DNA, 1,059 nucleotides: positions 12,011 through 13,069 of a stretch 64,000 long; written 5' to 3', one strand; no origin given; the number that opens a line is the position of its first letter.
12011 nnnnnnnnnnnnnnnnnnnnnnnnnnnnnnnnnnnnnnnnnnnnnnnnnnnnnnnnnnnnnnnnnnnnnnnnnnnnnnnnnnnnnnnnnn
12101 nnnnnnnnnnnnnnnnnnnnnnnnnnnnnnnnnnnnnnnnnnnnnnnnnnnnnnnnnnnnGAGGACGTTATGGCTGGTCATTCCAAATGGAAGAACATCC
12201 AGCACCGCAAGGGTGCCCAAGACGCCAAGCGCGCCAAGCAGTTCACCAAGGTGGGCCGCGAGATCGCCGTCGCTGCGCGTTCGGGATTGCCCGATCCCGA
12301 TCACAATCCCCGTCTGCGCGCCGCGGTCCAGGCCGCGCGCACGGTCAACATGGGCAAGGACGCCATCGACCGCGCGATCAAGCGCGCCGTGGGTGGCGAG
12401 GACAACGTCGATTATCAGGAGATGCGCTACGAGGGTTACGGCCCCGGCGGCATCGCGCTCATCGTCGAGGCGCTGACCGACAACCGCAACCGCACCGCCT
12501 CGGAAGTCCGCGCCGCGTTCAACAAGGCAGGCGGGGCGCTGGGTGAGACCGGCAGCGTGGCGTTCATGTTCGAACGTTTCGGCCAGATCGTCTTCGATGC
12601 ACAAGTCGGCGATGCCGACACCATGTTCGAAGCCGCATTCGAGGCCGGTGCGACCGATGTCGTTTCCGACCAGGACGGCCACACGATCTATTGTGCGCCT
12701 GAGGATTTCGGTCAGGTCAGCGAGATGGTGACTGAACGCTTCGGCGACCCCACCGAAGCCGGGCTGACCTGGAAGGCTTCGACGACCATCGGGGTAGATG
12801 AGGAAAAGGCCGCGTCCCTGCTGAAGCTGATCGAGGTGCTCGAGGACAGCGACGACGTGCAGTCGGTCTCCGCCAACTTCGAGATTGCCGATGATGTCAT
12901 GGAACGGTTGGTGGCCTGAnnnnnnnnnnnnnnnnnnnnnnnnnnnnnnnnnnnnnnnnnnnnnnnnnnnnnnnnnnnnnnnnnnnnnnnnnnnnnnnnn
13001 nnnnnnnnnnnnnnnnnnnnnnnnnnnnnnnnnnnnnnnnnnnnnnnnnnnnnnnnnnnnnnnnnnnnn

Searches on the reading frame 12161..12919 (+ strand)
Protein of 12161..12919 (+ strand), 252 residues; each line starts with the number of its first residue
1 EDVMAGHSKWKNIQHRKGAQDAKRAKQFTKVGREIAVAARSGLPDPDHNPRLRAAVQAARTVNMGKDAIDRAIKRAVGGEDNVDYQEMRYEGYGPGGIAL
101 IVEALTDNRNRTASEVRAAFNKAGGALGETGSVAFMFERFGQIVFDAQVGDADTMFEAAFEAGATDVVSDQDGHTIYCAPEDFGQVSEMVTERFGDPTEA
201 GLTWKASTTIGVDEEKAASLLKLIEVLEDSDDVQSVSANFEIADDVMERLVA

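Call 29: find_homologous_proteins(query=window:12161-12919:+, max_evalue=1e-60)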
Query window:12161-12919:+ (252 aa): 7684 proteins with E <= 1e-60 among 8000 candidates; the best 120 are listed.
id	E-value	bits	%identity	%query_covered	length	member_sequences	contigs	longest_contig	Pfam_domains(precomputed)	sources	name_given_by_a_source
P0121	4.8e-158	542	100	99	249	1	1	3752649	PF01709.27,PF20772.3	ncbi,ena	-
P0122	1.8e-146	504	92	99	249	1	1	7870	PF01709.27,PF20772.3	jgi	jgi:YebC/PmpR family DNA-binding regulatory protein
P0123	2.1e-138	477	86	100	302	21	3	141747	PF01709.27,PF20772.3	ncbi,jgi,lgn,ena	-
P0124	1.3e-130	452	84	99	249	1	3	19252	PF01709.27,PF20772.3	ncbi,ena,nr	ncbi:MAG: YebC/PmpR family DNA-binding transcriptional regulator [Proteobacteria bacterium]|nr:YebC/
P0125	1.6e-130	452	84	99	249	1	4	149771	PF01709.27,PF20772.3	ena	-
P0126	6.1e-130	450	80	99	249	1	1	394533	PF01709.27,PF20772.3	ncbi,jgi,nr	ncbi:MAG: YebC/PmpR family DNA-binding transcriptional regulator [Rhodospirillales bacterium]|nr:Yeb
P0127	9.3e-130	449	83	99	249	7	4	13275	PF01709.27,PF20772.3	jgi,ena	-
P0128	2.2e-129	448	83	99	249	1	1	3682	PF01709.27,PF20772.3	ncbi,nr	ncbi:MAG: YebC/PmpR family DNA-binding transcriptional regulator [Proteobacteria bacterium]|nr:YebC/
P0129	1.4e-128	445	81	99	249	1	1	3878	PF01709.27,PF20772.3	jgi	-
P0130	2.1e-128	445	80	99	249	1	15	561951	PF01709.27,PF20772.3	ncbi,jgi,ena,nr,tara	ncbi:MAG: YebC/PmpR family DNA-binding transcriptional regulator [Rhodospirillaceae bacterium]|nr:Ye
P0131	4.6e-128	443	83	99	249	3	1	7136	PF01709.27,PF20772.3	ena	-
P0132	5.8e-128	443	82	99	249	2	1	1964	PF01709.27,PF20772.3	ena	-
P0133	6.8e-128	443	79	100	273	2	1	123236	PF01709.27,PF20772.3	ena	-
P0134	1.1e-127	442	81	100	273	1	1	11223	PF01709.27,PF20772.3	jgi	-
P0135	1.4e-125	435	78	99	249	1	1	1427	PF01709.27,PF20772.3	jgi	jgi:YebC/PmpR family DNA-binding regulatory protein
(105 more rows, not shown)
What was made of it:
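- The source appears to be a single 3.75-Mb metagenome-derived contig (call 29), a type of assembly that can carry indel errors.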

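Call 30: find_encoding_contigs(protein=P0121, flank=10000, max_places=4)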
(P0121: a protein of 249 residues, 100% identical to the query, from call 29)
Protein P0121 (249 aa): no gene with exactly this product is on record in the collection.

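Call 31: find_encoding_contigs(protein=P0123, flank=10000, max_places=4)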
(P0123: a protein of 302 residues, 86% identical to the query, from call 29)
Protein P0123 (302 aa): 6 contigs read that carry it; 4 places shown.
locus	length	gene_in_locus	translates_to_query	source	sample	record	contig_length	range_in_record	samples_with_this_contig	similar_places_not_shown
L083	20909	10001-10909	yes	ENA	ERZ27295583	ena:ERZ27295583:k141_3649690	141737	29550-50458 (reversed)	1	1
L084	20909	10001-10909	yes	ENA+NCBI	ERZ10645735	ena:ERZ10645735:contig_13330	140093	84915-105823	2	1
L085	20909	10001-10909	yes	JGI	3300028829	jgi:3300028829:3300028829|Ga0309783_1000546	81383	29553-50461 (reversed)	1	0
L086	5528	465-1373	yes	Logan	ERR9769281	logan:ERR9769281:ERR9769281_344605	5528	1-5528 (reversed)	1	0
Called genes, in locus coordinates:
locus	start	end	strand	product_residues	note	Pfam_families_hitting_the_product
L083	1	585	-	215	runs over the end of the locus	PF00578:AhpC-TSA, PF08534:Redoxin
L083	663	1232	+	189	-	PF04279:IspA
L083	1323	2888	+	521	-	PF06253:MTTB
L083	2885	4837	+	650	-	PF00724:Oxidored_FMN, PF01262:AlaDh_PNT_C (faint), PF00070:Pyr_redox (faint), PF03486:HI0933_like (faint), PF07992:Pyr_redox_2, PF12831:FAD_oxidored (weak), PF13450:NAD_binding_8 (faint)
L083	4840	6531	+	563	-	PF02776:TPP_enzyme_N, PF00205:TPP_enzyme_M, PF02775:TPP_enzyme_C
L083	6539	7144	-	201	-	PF06242:TrcR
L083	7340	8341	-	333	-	PF08240:ADH_N, PF00107:ADH_zinc_N, PF13602:ADH_zinc_N_2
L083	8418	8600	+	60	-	PF06698:DUF1192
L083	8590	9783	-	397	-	PF07690:MFS_1, PF05977:MFS_3 (faint)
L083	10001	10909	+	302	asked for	PF20772:TACO1_YebC_N, PF01709:Transcrip_reg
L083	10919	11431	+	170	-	PF02075:RuvC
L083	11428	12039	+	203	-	PF01330:RuvA_N, PF14520:HHH_5, PF07499:RuvA_C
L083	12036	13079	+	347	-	PF05496:RuvB_N, PF00004:AAA, PF07728:AAA_5 (faint), PF17864:AAA_lid_4, PF05491:WHD_RuvB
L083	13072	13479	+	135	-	PF13279:4HBT_2, PF03061:4HBT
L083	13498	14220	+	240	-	PF01618:MotA_ExbB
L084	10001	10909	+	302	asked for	PF20772:TACO1_YebC_N, PF01709:Transcrip_reg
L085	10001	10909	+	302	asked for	PF20772:TACO1_YebC_N, PF01709:Transcrip_reg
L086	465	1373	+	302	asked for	PF20772:TACO1_YebC_N, PF01709:Transcrip_reg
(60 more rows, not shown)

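Call 32: find_encoding_contigs(protein=P0122, flank=10000, max_places=4)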
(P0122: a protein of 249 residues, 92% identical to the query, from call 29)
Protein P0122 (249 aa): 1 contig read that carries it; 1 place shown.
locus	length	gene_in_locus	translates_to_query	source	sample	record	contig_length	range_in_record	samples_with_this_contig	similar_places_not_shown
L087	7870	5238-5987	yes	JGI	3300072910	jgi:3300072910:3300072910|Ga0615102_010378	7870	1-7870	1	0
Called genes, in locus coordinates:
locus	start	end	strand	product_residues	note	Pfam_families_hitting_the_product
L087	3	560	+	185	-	?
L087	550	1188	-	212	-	PF16867:DMSP_lyase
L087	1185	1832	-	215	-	PF00578:AhpC-TSA, PF08534:Redoxin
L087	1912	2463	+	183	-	PF04279:IspA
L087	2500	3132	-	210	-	PF01810:LysE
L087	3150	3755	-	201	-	PF06242:TrcR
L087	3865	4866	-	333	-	PF08240:ADH_N, PF00107:ADH_zinc_N, PF13602:ADH_zinc_N_2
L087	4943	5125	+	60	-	PF06698:DUF1192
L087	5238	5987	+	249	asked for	PF20772:TACO1_YebC_N, PF01709:Transcrip_reg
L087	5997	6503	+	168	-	PF02075:RuvC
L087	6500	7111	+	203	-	PF01330:RuvA_N, PF14520:HHH_5, PF07499:RuvA_C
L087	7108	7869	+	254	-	?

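Call 33: find_encoding_contigs(protein=P0125, flank=10000, max_places=3)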
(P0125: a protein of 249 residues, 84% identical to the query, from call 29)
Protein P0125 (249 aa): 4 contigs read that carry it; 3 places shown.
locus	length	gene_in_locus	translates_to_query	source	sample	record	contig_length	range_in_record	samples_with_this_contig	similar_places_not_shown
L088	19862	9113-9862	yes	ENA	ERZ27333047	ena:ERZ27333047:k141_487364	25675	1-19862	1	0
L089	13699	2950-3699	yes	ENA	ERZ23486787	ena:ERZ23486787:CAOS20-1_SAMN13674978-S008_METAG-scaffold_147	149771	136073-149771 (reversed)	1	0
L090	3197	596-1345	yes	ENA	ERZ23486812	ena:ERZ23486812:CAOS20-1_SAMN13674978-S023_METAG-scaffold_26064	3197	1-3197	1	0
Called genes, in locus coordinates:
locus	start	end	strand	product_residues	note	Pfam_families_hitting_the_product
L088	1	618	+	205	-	?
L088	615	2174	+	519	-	PF06253:MTTB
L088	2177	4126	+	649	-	PF00724:Oxidored_FMN, PF00070:Pyr_redox (faint), PF07992:Pyr_redox_2, PF12831:FAD_oxidored (weak), PF13450:NAD_binding_8 (weak)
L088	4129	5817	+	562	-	PF02776:TPP_enzyme_N, PF00205:TPP_enzyme_M, PF02775:TPP_enzyme_C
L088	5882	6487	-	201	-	PF06242:TrcR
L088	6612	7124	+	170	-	PF00583:Acetyltransf_1, PF13673:Acetyltransf_10, PF13508:Acetyltransf_7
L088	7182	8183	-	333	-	PF08240:ADH_N, PF00107:ADH_zinc_N, PF13602:ADH_zinc_N_2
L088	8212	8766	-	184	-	-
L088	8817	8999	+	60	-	PF06698:DUF1192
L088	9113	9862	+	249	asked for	PF20772:TACO1_YebC_N, PF01709:Transcrip_reg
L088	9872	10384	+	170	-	PF02075:RuvC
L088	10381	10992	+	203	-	PF01330:RuvA_N, PF14520:HHH_5, PF07499:RuvA_C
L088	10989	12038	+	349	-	PF05496:RuvB_N, PF00004:AAA, PF07728:AAA_5 (weak), PF17864:AAA_lid_4, PF05491:WHD_RuvB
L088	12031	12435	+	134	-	PF13279:4HBT_2, PF03061:4HBT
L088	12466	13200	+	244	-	PF01618:MotA_ExbB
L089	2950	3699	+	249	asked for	PF20772:TACO1_YebC_N, PF01709:Transcrip_reg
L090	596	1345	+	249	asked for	PF20772:TACO1_YebC_N, PF01709:Transcrip_reg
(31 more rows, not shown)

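Call 35: list_cluster_members(proteins=[P0121, P0122, P0126])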
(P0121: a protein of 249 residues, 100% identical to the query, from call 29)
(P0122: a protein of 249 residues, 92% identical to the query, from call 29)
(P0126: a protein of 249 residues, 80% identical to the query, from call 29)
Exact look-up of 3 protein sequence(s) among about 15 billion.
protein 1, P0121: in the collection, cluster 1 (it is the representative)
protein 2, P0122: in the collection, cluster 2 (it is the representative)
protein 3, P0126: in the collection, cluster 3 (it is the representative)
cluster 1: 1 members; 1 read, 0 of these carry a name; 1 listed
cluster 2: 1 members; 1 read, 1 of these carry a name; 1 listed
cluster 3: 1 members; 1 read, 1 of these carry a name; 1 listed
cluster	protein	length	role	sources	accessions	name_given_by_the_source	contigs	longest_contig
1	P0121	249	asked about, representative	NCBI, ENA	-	-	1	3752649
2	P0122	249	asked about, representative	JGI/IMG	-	YebC/PmpR family DNA-binding regulatory protein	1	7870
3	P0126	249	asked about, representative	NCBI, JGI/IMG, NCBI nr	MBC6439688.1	MAG: YebC/PmpR family DNA-binding transcriptional regulator [Rhodospirillales bacterium] | YebC/PmpR family DNA-binding transcriptional regulator [Rhodospirillales bacterium]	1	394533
